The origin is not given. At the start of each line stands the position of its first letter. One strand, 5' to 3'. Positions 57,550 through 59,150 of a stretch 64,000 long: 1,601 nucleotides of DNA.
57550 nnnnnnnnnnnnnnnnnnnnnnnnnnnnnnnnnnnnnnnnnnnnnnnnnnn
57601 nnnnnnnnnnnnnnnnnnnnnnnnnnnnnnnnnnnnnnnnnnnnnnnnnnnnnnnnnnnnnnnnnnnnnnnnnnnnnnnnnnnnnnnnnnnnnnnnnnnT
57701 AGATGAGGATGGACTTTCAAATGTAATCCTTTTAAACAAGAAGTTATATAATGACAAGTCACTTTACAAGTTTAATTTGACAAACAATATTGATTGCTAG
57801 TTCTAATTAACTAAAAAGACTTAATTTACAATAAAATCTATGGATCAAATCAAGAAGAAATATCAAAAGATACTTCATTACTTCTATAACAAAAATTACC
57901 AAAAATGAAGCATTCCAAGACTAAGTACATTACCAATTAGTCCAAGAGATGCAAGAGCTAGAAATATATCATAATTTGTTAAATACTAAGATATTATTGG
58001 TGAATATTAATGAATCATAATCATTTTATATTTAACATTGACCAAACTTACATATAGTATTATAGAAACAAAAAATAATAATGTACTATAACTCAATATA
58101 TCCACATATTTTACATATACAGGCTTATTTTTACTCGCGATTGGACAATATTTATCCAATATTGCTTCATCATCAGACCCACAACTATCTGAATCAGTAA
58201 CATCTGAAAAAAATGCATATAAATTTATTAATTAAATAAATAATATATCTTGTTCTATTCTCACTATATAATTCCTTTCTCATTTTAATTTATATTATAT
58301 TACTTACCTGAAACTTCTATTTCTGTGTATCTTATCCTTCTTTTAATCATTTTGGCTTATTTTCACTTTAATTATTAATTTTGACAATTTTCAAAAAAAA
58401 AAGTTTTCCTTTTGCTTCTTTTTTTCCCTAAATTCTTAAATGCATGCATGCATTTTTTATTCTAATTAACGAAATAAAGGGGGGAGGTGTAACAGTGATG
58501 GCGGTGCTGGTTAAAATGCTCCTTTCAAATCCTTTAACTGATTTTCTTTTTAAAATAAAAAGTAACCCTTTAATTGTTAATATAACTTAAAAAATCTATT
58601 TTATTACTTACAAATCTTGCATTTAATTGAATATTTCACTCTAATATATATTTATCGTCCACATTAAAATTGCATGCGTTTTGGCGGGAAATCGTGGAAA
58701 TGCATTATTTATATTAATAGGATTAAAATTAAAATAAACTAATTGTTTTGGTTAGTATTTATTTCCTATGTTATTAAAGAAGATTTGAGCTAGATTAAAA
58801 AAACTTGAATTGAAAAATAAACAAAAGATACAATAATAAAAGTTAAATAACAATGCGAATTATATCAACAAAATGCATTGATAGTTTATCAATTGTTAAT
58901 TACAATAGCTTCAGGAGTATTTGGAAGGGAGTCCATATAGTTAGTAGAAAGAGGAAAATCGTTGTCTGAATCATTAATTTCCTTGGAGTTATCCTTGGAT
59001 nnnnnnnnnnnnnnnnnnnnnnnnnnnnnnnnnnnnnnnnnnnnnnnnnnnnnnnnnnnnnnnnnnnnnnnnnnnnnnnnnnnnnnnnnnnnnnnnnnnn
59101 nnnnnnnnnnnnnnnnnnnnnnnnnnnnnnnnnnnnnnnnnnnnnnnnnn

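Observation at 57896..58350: Hidden 3-exon gene for a 94-aa two-helix membrane protein in a gap that looks like a convergent 3'-3' spacer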

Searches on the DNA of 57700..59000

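Call 5: search_rna_families(source=window, start=57700, end=59000, threshold=evalue, max_evalue=1)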
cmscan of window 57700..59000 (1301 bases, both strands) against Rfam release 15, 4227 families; matches with E-value up to 1: 0.
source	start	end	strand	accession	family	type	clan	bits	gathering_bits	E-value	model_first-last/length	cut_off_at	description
